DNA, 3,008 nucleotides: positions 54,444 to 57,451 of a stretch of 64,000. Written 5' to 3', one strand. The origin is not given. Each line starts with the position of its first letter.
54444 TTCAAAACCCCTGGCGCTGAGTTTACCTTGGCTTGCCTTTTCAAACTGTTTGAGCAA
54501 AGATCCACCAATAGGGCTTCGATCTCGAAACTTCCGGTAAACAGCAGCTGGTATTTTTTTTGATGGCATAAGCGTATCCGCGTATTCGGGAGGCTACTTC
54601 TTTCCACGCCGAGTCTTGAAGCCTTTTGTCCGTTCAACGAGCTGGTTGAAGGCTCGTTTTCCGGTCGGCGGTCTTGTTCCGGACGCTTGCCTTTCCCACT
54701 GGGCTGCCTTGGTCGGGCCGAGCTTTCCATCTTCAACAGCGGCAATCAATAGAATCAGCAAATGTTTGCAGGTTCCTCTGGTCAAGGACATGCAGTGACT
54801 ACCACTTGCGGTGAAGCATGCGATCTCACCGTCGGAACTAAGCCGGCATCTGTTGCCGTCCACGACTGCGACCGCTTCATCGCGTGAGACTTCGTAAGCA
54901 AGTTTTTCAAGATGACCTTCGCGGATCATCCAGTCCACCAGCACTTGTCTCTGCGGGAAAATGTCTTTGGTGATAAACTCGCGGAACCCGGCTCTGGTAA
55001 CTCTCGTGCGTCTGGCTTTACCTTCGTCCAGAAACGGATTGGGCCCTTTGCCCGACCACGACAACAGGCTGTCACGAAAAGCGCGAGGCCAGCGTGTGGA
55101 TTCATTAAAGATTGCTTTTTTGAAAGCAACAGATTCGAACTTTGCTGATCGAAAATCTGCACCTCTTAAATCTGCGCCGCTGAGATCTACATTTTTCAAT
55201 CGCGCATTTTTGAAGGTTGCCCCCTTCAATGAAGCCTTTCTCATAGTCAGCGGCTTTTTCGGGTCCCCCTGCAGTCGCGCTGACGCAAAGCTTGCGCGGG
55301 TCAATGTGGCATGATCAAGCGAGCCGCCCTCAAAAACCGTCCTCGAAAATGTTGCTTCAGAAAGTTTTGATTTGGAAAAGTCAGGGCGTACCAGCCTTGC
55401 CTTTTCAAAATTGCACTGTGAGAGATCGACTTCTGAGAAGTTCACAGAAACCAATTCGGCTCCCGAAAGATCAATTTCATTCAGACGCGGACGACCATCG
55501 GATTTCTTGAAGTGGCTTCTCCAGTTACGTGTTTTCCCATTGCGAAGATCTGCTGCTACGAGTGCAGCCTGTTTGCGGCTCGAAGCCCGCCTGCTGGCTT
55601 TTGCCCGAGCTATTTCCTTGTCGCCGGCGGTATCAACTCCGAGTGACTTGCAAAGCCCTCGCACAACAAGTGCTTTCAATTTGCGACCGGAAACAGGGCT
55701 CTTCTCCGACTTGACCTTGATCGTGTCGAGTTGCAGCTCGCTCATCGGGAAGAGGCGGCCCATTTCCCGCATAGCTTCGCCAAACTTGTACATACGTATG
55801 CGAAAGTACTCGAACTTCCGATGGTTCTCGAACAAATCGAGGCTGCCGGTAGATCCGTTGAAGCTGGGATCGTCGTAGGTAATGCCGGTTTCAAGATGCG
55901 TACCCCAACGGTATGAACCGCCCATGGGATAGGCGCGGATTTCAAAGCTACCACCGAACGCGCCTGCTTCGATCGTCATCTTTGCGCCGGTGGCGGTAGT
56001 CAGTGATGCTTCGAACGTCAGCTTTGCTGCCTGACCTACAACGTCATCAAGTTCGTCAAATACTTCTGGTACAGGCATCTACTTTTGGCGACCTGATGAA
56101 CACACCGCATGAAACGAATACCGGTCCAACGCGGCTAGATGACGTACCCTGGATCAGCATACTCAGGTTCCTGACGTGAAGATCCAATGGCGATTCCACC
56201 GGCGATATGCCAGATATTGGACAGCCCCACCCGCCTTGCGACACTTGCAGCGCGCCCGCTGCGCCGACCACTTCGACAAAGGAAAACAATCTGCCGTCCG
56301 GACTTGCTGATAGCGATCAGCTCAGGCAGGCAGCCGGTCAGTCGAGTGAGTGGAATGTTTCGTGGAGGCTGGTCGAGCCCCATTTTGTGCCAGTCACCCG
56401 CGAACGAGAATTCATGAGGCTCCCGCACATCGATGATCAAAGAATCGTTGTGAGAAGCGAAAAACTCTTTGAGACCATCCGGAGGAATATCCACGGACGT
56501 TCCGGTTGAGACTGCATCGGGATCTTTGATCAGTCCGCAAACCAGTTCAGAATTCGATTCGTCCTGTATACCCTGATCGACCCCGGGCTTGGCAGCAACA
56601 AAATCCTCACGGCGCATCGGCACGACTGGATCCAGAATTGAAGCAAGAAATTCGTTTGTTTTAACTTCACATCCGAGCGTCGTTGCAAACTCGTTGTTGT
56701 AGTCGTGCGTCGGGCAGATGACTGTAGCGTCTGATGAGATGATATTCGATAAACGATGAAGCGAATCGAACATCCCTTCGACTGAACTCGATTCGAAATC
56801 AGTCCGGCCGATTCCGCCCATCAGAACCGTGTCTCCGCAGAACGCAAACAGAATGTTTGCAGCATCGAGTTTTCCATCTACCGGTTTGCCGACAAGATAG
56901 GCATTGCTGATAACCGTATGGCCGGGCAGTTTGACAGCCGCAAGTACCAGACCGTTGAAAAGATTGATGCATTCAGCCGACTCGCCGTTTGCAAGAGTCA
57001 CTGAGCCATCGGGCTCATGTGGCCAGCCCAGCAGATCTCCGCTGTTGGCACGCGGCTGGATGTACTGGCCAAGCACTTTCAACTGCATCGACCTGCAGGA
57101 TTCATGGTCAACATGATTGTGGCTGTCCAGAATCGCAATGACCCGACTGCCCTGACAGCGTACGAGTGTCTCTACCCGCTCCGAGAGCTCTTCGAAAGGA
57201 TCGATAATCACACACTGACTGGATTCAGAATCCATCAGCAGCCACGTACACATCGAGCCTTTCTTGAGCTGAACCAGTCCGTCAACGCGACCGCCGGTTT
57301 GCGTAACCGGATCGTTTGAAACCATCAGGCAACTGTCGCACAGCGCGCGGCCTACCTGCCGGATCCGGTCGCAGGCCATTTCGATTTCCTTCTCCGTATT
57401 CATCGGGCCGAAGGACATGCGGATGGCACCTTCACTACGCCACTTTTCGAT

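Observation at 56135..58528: Single-polypeptide cysteine desulfurase + persulfide dioxygenase + rhodanese: possible self-contained cysteine-sulfur oxidation machine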

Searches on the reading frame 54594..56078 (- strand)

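Call 8: search_protein_families(library=pfam, proteins=[window:54594-56078:-], max_evalue=0.001)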
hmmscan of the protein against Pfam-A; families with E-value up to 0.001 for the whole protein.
window:54594-56078:- (494 aa): 4 families
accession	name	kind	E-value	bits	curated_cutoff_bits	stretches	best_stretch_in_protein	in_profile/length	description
PF00805.28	Pentapeptide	-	1.5e-22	79.2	20.2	4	289-325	3-39/40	Pentapeptide repeats (8 copies)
PF13576.12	Pentapeptide_3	-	2.1e-15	57.1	27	2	289-329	1-43/48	Pentapeptide repeats (9 copies)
PF13599.13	Pentapeptide_4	-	4.5e-15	55.9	38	2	218-270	2-54/78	Pentapeptide repeat region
PF25296.1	Decapeptide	-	0.00077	19.7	45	0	207-248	5-46/74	Decapeptide repeat region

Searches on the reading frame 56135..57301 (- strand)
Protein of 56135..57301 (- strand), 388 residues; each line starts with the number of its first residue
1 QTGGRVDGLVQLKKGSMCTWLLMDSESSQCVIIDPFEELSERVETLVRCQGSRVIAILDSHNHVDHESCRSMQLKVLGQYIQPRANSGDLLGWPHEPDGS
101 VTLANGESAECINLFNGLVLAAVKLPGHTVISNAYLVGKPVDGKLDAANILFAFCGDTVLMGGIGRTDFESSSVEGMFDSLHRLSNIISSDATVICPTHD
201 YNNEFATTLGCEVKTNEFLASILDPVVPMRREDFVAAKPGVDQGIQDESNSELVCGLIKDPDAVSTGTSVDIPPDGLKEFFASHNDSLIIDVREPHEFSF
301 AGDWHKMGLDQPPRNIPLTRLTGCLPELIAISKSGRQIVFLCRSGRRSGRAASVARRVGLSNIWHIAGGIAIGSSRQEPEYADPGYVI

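Call 10: search_solved_structures(query=window:56135-57301:-, max_evalue=0.001, show_alignments=3)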
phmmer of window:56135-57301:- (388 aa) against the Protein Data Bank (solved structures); distinct sequences matched with E-value up to 0.001: 18.
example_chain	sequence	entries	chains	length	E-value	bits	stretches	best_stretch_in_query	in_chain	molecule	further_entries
5ve3_B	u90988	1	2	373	5.6e-19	71.5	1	14-370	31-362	BpPRF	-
5ve4_A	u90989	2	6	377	1.4e-17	67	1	14-370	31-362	BpPRF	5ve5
2gcu_A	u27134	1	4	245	8.2e-14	54.5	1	15-220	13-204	Putative hydroxyacylglutathione hydrolase 3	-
4chl_A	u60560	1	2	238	7.6e-12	48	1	152-214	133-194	PERSULFIDE DIOXYGENASE ETHE1, MITOCHONDRIAL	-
4ysb_A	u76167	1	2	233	8.2e-12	47.9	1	15-218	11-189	Metallo-beta-lactamase family protein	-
8zbd_A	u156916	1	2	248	9.3e-11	44.5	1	15-219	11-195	MBL fold metallo-hydrolase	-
9rhq_A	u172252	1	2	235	9.5e-09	37.8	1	153-221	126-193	Metallo-beta-lactamase family protein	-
3tp9_A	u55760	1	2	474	1e-08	37.8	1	19-174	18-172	BETA-LACTAMASE and RHODANESE DOMAIN PROTEIN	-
8ewo_A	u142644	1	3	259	4.5e-08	35.6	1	19-203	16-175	PA1813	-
4efz_A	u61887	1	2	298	3.1e-07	32.9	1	18-220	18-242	Metallo-beta-lactamase family protein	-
6rz0_A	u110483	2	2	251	1.1e-06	31.1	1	19-207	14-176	Hydroxyacylglutathione hydrolase GloB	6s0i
3r2u_A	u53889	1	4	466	1.6e-06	30.5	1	16-174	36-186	Metallo-beta-lactamase family protein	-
2zwr_A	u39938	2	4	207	1.6e-05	27.3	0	153-221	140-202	Metallo-beta-lactamase superfamily protein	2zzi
2qed_A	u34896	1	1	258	4.2e-05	25.9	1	20-202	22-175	Hydroxyacylglutathione hydrolase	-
3d1p_A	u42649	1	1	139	0.00012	24.4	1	276-364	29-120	Putative thiosulfate sulfurtransferase YOR285W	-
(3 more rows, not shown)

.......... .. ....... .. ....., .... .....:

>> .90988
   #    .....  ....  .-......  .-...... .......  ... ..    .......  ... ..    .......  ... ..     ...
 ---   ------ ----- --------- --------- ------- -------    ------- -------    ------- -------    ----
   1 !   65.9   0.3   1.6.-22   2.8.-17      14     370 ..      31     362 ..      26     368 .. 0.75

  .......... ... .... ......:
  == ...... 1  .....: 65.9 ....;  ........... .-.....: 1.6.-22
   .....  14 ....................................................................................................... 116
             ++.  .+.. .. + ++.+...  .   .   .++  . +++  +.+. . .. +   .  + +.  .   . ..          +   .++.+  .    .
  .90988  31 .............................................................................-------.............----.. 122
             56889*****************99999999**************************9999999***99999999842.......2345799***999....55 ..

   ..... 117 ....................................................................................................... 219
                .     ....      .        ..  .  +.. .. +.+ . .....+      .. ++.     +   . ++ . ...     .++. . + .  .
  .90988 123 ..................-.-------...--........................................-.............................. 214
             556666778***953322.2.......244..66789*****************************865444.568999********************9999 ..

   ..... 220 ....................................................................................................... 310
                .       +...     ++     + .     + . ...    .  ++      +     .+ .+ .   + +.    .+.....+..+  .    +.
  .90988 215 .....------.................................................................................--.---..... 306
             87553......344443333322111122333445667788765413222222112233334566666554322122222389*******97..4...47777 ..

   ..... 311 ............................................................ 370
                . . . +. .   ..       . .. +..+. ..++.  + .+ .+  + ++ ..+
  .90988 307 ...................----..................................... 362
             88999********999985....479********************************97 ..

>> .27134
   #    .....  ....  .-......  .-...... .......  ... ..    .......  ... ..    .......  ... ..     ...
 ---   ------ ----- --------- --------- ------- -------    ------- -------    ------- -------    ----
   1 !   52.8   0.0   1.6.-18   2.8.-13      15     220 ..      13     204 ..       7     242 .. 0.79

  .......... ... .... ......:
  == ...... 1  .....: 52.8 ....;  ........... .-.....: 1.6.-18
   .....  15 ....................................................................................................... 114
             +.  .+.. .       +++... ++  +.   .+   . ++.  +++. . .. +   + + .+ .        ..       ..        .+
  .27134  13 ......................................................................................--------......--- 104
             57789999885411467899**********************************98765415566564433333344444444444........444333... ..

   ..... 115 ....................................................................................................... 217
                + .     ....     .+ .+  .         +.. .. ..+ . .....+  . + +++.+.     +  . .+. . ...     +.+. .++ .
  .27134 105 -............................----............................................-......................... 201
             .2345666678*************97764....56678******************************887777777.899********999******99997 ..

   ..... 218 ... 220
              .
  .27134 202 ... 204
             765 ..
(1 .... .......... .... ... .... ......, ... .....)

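Call 80: predict_structure(alignment_id=A2)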
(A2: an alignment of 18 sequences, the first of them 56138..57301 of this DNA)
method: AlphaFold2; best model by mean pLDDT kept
length: 388 residues; sequences in the alignment: 18
mean_pLDDT: 82.6   pTM: 0.84
mean pLDDT of the five models: 82.6, 81.0, 79.6, 78.2, 77.7
residues with pLDDT >= 90: 182; 70-90: 142; 50-70: 26; < 50: 38
segments of 3 or more residues with pLDDT < 50: 1-3, 248-266, 373-388
pLDDT, mean of each block of 10 residues (from residue 1): 67 81 92 91 93 95 77 93 92 95 97 93 93 95 96 90 81 93 94 80 74 88 94 94 62 41 49 82 90 81 79 88 90 89 84 86 78 43 31
secondary structure, 60 per line:
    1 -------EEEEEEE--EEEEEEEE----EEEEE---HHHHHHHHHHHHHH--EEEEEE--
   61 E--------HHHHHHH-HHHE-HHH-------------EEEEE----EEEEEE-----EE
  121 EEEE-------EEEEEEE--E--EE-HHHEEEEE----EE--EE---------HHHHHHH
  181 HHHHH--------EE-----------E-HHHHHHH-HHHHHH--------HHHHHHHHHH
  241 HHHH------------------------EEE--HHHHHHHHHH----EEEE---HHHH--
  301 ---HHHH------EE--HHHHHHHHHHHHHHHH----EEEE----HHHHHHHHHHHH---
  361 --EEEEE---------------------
elements in order: E8-14 E17-24 E29-33 H37-50 E53-58 H70-76 E99-103 E108-113 E119-124 E132-138 E150-154 H174-185 H209-215 H217-222 H231-244 E269-271 H274-283 E288-291 H295-298 H304-307 H318-333 E338-341 H346-357 E363-367

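Call 83: fold_search(model_id=the predicted structure, library=pdb)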
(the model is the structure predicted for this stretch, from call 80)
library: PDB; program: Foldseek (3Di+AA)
matches with E <= 10: 934; with E <= 0.001: 116
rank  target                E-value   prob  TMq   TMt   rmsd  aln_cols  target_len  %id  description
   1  5ve5_A                4.7e-21  1.00  0.45  0.50  16.4       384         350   23  Crystal structure of persulfide dioxygenase rhodanese fusion protein with rhodanese domain inactivating mutation (C314 (released 2017-07-19)
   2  5ve4_A                1.3e-20  1.00  0.44  0.49  16.4       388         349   23  Crystal structure of persulfide dioxygenase-rhodanese fusion protein with rhodanese domain inactivating mutation (C314 (released 2017-07-19)
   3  5ve3_A                4.7e-20  1.00  0.45  0.50  16.1       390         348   24  Crystal structure of wild-type persulfide dioxygenase-rhodanese fusion protein from Burkholderia phytofirmans (released 2017-07-19)
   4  5ve5_B                1.2e-19  1.00  0.45  0.50  16.2       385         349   24  Crystal structure of persulfide dioxygenase rhodanese fusion protein with rhodanese domain inactivating mutation (C314 (released 2017-07-19)
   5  5ve4_B                2.1e-19  1.00  0.43  0.48  16.3       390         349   24  Crystal structure of persulfide dioxygenase-rhodanese fusion protein with rhodanese domain inactivating mutation (C314 (released 2017-07-19)
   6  5ve4_C                3.9e-19  1.00  0.44  0.49  16.2       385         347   22  Crystal structure of persulfide dioxygenase-rhodanese fusion protein with rhodanese domain inactivating mutation (C314 (released 2017-07-19)
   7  3tp9_B                4.9e-18  1.00  0.40  0.34  19.4       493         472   18  Crystal structure of Alicyclobacillus acidocaldarius protein with beta-lactamase and rhodanese domains (released 2011-09-21)
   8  3tp9_A                2.5e-17  1.00  0.41  0.34  19.3       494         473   18  Crystal structure of Alicyclobacillus acidocaldarius protein with beta-lactamase and rhodanese domains (released 2011-09-21)
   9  4chl_B                6.8e-15  1.00  0.46  0.73   7.1       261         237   23  Human Ethylmalonic Encephalopathy Protein 1 (hETHE1) (released 2014-12-17)
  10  4efz_A                9.2e-15  1.00  0.45  0.58   6.1       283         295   22  Crystal Structure of a hypothetical metallo-beta-lactamase from Burkholderia pseudomallei (released 2012-05-09)
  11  4efz_B                2.3e-14  1.00  0.46  0.60   5.2       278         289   21  Crystal Structure of a hypothetical metallo-beta-lactamase from Burkholderia pseudomallei (released 2012-05-09)
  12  8zbd_A                6.8e-14  1.00  0.45  0.72   4.4       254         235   22  Crystal structure of Persulfide Dioxygenase from Beggiatoa leptomitoformis (released 2025-03-05)
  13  4chl_A                7.2e-14  1.00  0.46  0.73   4.2       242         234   25  Human Ethylmalonic Encephalopathy Protein 1 (hETHE1) (released 2014-12-17)
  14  3r2u_B                7.2e-14  1.00  0.40  0.46  16.0       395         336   16  2.1 Angstrom Resolution Crystal Structure of Metallo-beta-lactamase from Staphylococcus aureus subsp. aureus COL (released 2011-03-23)
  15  2gcu_A                7.6e-14  1.00  0.43  0.66   8.1       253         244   24  X-Ray Structure of Gene Product from Arabidopsis Thaliana At1g53580 (released 2006-04-18)
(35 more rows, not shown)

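Call 88: find_related_loci(query=A2, collection=metagenome_contigs, flank=8000)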
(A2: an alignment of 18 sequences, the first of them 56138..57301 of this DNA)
Query A2 (388 aa) in metagenome_contigs; peptide patterns used: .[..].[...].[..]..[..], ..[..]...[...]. (x = any residue, [..] = any of these).
61 stretches matched a pattern; 21 encode a relative of the query (tblastn E <= 1e-3); 21 distinct loci.
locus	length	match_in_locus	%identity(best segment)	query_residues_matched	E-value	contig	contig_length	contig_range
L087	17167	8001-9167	55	3-388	9e-140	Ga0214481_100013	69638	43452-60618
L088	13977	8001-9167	55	3-388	4e-139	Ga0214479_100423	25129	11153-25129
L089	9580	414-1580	54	3-388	2e-137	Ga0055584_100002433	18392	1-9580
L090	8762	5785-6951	54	3-388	6e-137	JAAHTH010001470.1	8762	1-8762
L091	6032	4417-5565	51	4-388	7e-129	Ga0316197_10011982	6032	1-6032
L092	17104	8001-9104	53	7-374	5e-123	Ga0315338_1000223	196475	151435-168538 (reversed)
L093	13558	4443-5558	50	6-378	3e-121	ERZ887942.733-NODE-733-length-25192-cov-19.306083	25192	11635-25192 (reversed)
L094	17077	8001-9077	51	7-365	9e-121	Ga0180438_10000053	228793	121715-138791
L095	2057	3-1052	38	24-370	2e-85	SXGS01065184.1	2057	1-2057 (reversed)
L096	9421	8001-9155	38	7-370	3e-80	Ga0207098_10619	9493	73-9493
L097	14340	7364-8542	37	7-372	2e-78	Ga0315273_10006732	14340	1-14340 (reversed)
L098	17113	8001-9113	37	7-370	2e-78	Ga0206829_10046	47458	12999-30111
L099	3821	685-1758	37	4-372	3e-78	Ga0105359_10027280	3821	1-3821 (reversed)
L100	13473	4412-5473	35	8-383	2e-70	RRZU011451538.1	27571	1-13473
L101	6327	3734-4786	34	8-380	7e-68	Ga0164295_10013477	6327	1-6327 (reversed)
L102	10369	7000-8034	37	7-372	7e-67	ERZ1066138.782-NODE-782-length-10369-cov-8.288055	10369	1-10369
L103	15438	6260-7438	35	1-376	6e-64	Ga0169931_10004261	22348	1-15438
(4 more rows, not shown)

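Call 91: search_protein_families(library=pfam, proteins=[L096:6081-6704:+, L097:4831-5757:-, L097:8717-9334:+, L097:9350-10237:-, L098:6028-6615:+, L098:9162-9947:-, L100:2178-2738:-, L100:5529-7049:+, L101:1503-2030:-, L101:4840-6327:+], max_evalue=0.001)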
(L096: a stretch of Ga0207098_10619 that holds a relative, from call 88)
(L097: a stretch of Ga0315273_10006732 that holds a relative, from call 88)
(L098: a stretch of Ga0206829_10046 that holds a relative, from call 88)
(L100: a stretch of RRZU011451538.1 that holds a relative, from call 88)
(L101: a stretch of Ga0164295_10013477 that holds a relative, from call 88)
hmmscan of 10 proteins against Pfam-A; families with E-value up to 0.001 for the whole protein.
L096:6081-6704:+ (208 aa): 1 family
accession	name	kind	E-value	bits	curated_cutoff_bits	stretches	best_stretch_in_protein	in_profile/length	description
PF03748.19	FliL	-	4.2e-13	50.2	24.6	1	112-208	17-103/103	Flagellar basal body-associated protein FliL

L097:4831-5757:- (308 aa): 1 family
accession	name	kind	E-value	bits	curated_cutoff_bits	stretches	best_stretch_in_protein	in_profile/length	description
PF03741.22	TerC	-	6.7e-45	153.4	27.8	1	69-268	2-176/178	Integral membrane protein TerC family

L097:8717-9334:+ (206 aa): 0 families

L097:9350-10237:- (295 aa): 1 family
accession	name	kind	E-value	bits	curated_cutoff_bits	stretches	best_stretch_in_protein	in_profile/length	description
PF00753.33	Lactamase_B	-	7.5e-13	49.3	22.7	1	179-244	123-196/196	Metallo-beta-lactamase superfamily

L098:6028-6615:+ (196 aa): 0 families

L098:9162-9947:- (261 aa): 1 family
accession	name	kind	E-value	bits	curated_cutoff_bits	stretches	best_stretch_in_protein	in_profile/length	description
PF00753.33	Lactamase_B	-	3.7e-09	37.2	22.7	1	143-210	121-196/196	Metallo-beta-lactamase superfamily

L100:2178-2738:- (186 aa): 1 family
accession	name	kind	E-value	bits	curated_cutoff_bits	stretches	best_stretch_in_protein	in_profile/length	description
PF01641.26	SelR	-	3.2e-45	153.3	24.9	1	52-167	1-116/116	SelR domain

L100:5529-7049:+ (507 aa): 1 family
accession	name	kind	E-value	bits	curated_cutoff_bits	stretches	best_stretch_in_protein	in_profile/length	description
PF00221.24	Lyase_aromatic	-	1.5e-171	571.6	27.3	1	14-476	1-466/466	Aromatic amino acid lyase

L101:1503-2030:- (175 aa): 1 family
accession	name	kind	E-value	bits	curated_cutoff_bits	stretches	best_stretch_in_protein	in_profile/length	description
PF01641.26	SelR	-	2.4e-44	150.4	24.9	1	41-156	1-116/116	SelR domain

L101:4840-6327:+ (496 aa): 1 family
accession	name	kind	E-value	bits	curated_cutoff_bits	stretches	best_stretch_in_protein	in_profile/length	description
PF00221.24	Lyase_aromatic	-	2.7e-171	570.8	27.3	1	14-476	1-466/466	Aromatic amino acid lyase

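Call 92: search_protein_families(library=pfam, proteins=[L102:5486-5827:-, L102:8092-8994:+, L103:4423-4944:+, L103:7440-8192:-, L096:4938-6047:+, L098:9893-10870:-, L098:4928-5755:+, L100:7079-7879:+, L102:4558-5502:-, L103:8220-9524:-], max_evalue=0.001)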
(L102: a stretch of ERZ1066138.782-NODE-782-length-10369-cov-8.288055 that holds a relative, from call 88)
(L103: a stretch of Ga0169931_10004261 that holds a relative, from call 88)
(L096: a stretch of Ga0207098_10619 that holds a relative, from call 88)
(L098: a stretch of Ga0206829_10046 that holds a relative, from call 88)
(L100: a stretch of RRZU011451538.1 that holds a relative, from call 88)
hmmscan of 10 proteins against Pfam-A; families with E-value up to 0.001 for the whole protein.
L102:5486-5827:- (113 aa): 0 families

L102:8092-8994:+ (301 aa): 0 families

L103:4423-4944:+ (174 aa): 0 families

L103:7440-8192:- (250 aa): 4 families
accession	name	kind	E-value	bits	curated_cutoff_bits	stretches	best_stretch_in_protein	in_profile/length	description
PF00106.31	adh_short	-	7.3e-48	163.1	26.6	1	2-185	1-186/195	short chain dehydrogenase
PF13561.12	adh_short_C2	-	3.7e-29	102.4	27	1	8-217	1-214/236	Enoyl-(Acyl carrier protein) reductase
PF08659.16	KR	-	2.4e-07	31.3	22.6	1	5-159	4-160/180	KR domain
PF01370.27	Epimerase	-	6.7e-05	22.8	20.9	1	4-164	1-158/240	NAD dependent epimerase/dehydratase family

L096:4938-6047:+ (370 aa): 6 families
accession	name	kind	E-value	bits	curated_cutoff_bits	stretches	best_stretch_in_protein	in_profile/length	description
PF01262.27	AlaDh_PNT_C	-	2e-88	295.8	23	1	141-352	1-213/214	Alanine dehydrogenase/PNT, C-terminal domain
PF05222.21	AlaDh_PNT_N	-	5.2e-48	163.2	30.4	1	4-137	1-136/136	Alanine dehydrogenase/PNT, N-terminal domain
PF02826.25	2-Hacid_dh_C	-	9.2e-07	28.8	25.1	1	165-268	33-127/178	D-isomer specific 2-hydroxyacid dehydrogenase, NAD binding domain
PF01488.26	Shikimate_DH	-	1e-06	29.3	24.3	1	166-291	10-133/138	Shikimate / quinate 5-dehydrogenase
PF07992.20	Pyr_redox_2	-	5.4e-06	26.5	26.1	1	165-216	142-190/291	Pyridine nucleotide-disulphide oxidoreductase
PF00070.33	Pyr_redox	-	7.1e-05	23.7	22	1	170-205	1-36/82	Pyridine nucleotide-disulphide oxidoreductase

L098:9893-10870:- (325 aa): 1 family
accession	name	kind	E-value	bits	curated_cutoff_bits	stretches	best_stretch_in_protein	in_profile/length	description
PF03601.19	Cons_hypoth698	-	2.2e-53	181.6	24.5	1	25-302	18-302/304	Conserved hypothetical protein 698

L098:4928-5755:+ (276 aa): 3 families
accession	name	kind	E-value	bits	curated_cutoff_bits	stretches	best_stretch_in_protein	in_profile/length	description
PF00106.31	adh_short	-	4.5e-42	144.2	26.6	1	9-195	3-187/195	short chain dehydrogenase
PF13561.12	adh_short_C2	-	6.8e-26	91.7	27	1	13-195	1-181/236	Enoyl-(Acyl carrier protein) reductase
PF08659.16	KR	-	5.4e-09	36.6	22.6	1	10-106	4-103/180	KR domain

L100:7079-7879:+ (267 aa): 2 families
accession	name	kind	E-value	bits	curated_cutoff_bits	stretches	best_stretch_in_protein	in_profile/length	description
PF01648.25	ACPS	-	2.1e-15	57.2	25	1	138-245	2-109/111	4'-phosphopantetheinyl transferase superfamily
PF22624.1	AASDHPPT_N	-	9.6e-09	35.8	27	1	53-130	16-95/100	4'-phosphopantetheinyl transferase, N-terminal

L102:4558-5502:- (314 aa): 12 families
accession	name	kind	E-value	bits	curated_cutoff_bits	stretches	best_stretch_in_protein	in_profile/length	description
PF13432.12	TPR_16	-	9.8e-17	61.5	32.7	1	169-228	6-65/65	Tetratricopeptide repeat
PF13428.12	TPR_14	-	9.6e-14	51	23.5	0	52-87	8-43/44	Tetratricopeptide repeat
PF14559.12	TPR_19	-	2.3e-13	50.7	25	1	171-228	2-59/68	Tetratricopeptide repeat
PF13181.12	TPR_8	-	3.6e-13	49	25.7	1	269-299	2-32/34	Tetratricopeptide repeat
PF07719.23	TPR_2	-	4.7e-13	48.6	27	1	268-299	1-32/34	Tetratricopeptide repeat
PF00515.34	TPR_1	-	6.9e-12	45.1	27.8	0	273-299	6-32/34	Tetratricopeptide repeat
PF13431.12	TPR_17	-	1.1e-10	41.4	24.4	0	69-90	3-24/34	Tetratricopeptide repeat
PF13414.12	TPR_11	-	9.4e-08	32.1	26.8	0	109-129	14-34/42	TPR repeat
PF13424.12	TPR_12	-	4.2e-07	30.5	30.1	0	243-299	17-76/77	Tetratricopeptide repeat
PF23914.1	TPR_CcmH_CycH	-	9.3e-05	22.8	42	0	74-133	45-94/158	Cytochrome c-type biogenesis protein H TPR domain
PF13176.12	TPR_7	-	0.00046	20.5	27.9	0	275-303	6-34/36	Tetratricopeptide repeat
PF25064.1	ARM_TT21_5th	-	0.00054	20.7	27.8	0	169-226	10-69/117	TT21 fifth ARM repeats domain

L103:8220-9524:- (434 aa): 1 family
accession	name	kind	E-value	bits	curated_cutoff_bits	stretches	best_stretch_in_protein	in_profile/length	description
PF22580.2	KYNU_C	-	1.7e-06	28.4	27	1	373-427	34-90/90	Kynureninase C-terminal domain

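Call 102: search_protein_families(library=pfam, proteins=[L091:2293-3129:+, L092:5827-6705:+, L093:5597-6208:-, L094:5836-6657:+], max_evalue=0.001)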
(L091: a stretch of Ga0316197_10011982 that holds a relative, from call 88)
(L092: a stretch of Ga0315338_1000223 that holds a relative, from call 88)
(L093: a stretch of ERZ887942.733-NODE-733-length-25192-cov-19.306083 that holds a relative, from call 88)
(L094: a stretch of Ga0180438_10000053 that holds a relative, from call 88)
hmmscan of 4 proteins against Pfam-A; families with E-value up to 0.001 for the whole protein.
L091:2293-3129:+ (279 aa): 1 family
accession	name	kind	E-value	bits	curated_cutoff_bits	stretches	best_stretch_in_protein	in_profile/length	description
PF01925.25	TauE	-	1.6e-39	136.4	32.6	1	26-272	3-236/237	Sulfite exporter TauE/SafE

L092:5827-6705:+ (293 aa): 1 family
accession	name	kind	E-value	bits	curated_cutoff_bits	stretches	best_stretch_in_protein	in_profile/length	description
PF01925.25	TauE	-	1.3e-47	162.9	32.6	1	4-248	1-236/237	Sulfite exporter TauE/SafE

L093:5597-6208:- (204 aa): 1 family
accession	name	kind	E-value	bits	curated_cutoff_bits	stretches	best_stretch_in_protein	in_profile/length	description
PF01925.25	TauE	-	3.6e-25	89.5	32.6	1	22-196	63-236/237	Sulfite exporter TauE/SafE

L094:5836-6657:+ (274 aa): 1 family
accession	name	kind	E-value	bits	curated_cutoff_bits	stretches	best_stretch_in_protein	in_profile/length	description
PF01925.25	TauE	-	3.9e-32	112.2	32.6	1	10-259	3-235/237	Sulfite exporter TauE/SafE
